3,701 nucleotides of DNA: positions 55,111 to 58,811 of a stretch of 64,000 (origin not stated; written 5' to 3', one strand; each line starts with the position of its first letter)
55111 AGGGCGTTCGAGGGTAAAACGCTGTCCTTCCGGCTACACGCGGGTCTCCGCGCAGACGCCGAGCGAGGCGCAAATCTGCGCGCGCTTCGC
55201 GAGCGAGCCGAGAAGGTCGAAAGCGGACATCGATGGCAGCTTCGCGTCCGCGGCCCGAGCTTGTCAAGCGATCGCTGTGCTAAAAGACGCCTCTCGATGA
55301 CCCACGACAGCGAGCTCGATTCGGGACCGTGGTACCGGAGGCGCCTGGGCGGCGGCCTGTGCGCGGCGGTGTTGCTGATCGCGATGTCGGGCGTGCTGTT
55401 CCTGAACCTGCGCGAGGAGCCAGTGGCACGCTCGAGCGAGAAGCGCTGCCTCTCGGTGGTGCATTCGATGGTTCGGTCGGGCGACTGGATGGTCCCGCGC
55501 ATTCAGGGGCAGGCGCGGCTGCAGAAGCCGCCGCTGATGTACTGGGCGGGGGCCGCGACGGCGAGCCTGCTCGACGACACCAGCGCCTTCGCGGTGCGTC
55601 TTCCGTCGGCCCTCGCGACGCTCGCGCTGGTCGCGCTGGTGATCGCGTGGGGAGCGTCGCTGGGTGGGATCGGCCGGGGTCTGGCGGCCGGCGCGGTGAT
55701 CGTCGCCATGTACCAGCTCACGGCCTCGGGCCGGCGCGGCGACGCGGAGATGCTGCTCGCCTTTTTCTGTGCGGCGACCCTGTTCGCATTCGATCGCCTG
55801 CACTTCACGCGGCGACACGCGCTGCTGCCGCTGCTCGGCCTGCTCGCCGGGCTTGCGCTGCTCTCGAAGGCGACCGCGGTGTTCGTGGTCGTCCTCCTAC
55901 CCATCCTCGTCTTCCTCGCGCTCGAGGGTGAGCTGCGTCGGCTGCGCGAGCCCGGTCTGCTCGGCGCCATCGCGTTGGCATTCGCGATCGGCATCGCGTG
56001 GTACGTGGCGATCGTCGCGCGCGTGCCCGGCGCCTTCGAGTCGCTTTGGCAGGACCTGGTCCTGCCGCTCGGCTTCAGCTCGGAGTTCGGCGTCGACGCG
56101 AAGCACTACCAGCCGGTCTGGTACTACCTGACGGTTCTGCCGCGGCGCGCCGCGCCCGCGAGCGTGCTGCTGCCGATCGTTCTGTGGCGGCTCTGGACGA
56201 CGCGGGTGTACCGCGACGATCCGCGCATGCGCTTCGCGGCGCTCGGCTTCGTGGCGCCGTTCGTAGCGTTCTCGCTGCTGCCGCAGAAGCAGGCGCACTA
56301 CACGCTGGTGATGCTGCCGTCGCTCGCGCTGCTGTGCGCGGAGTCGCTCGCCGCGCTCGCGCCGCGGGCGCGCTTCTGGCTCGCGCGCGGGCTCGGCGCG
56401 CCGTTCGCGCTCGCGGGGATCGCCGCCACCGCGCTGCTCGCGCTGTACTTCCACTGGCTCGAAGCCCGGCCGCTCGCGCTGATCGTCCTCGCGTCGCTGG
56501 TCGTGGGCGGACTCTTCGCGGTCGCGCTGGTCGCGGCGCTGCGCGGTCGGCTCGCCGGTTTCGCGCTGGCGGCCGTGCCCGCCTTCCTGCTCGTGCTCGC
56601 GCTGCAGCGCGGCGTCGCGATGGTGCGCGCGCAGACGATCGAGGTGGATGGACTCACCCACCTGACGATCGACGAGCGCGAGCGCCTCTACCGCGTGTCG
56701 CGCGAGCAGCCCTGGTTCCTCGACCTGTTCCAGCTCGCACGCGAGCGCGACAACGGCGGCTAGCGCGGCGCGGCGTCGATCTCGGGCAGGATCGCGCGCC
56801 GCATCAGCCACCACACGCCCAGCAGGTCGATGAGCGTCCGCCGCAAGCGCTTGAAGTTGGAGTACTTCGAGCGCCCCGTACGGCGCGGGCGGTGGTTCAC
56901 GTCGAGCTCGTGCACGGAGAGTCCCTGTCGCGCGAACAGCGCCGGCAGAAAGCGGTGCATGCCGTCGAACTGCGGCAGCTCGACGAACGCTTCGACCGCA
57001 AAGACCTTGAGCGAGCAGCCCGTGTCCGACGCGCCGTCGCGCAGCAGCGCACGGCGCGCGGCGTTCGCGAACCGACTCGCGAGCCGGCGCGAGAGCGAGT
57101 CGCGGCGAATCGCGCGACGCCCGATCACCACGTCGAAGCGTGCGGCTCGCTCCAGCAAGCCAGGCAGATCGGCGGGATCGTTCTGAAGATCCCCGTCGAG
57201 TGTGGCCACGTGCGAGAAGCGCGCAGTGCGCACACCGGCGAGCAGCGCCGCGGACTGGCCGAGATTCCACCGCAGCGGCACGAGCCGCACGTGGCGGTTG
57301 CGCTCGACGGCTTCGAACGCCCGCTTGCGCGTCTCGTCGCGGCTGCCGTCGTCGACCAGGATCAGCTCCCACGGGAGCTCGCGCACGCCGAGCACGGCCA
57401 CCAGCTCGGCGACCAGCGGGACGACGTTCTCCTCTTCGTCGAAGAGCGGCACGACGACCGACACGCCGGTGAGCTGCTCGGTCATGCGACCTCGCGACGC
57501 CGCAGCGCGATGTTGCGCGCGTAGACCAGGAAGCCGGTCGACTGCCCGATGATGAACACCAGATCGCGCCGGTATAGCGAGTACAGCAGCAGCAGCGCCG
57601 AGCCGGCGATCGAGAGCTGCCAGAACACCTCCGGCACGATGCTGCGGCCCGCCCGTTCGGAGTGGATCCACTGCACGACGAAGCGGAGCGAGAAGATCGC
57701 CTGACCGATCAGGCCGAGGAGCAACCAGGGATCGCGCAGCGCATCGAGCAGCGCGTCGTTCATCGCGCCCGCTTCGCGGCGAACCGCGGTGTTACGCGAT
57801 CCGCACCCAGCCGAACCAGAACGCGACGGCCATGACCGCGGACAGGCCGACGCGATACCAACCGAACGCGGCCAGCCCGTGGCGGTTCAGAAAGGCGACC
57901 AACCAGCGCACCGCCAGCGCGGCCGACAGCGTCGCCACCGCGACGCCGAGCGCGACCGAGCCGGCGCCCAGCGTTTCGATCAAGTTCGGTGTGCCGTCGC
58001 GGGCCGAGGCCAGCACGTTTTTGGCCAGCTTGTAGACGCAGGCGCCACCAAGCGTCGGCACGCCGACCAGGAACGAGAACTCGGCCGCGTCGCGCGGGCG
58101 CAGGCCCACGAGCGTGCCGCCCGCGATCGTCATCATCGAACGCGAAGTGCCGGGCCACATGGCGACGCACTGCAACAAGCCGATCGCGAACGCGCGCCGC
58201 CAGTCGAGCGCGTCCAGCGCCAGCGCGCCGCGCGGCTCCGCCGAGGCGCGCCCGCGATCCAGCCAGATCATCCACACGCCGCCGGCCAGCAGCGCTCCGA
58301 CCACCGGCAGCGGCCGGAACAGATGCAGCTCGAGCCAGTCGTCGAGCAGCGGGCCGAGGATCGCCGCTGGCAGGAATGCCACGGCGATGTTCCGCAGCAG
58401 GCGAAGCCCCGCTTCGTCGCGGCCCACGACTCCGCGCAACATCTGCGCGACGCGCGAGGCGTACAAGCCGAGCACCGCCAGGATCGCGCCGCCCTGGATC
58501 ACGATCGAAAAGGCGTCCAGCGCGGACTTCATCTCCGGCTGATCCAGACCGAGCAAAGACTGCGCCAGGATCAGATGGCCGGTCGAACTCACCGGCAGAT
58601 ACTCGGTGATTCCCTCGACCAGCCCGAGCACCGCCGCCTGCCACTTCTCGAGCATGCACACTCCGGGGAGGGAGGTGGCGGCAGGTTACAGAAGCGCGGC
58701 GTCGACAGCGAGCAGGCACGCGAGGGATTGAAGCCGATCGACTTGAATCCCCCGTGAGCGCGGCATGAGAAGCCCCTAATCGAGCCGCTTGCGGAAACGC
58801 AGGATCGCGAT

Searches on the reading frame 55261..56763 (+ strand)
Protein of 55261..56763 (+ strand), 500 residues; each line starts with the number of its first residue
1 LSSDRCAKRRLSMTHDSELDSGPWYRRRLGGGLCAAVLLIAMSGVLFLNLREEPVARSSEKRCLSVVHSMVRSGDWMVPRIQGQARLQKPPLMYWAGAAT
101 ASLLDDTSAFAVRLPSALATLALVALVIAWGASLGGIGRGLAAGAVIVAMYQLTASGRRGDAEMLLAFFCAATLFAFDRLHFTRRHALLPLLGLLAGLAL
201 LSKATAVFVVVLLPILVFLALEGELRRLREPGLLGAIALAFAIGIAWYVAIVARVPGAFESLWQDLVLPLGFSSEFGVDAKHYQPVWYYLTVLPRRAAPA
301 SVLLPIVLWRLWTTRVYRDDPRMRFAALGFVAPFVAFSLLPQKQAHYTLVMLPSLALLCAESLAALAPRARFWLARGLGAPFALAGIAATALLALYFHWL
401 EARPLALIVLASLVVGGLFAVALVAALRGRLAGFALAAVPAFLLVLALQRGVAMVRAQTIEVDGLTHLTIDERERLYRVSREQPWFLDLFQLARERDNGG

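Call 83: search_protein_families(library=pfam, proteins=[window:55261-56763:+], max_evalue=0.0001)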
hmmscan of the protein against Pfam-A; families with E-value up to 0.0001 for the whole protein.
window:55261-56763:+ (500 aa): 2 families
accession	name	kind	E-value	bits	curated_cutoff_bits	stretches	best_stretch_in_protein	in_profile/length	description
PF13231.12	PMT_2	-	4.6e-14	53.4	26.1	1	89-244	2-154/160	Dolichyl-phosphate-mannose-protein mannosyltransferase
PF02366.24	PMT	-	1.8e-05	24.9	22.7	1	72-222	44-201/245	Dolichyl-phosphate-mannose-protein mannosyltransferase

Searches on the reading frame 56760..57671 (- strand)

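Call 83: search_protein_families(library=pfam, proteins=[window:56760-57671:-], max_evalue=0.0001)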
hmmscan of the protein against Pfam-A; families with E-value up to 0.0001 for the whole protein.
window:56760-57671:- (303 aa): 1 family
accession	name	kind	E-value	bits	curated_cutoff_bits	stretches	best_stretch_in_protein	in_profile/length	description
PF00535.33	Glycos_transf_2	-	8.6e-25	88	23.3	1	71-226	1-161/168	Glycosyl transferase family 2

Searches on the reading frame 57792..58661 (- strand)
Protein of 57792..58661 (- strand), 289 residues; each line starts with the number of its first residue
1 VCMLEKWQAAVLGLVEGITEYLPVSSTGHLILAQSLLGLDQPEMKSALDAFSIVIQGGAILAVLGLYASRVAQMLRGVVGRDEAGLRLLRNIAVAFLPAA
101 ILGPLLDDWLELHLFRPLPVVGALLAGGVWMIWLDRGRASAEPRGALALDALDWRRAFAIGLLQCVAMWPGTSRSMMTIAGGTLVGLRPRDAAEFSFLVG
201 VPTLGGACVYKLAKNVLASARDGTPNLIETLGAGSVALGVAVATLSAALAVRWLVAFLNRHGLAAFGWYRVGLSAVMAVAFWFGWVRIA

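Call 83: search_protein_families(library=pfam, proteins=[window:57792-58661:-], max_evalue=0.0001)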
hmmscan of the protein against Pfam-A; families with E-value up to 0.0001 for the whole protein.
window:57792-58661:- (289 aa): 1 family
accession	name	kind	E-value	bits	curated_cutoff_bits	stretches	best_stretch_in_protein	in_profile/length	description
PF02673.24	BacA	-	5.9e-72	242.9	33.4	1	9-275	1-256/257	Bacitracin resistance protein BacA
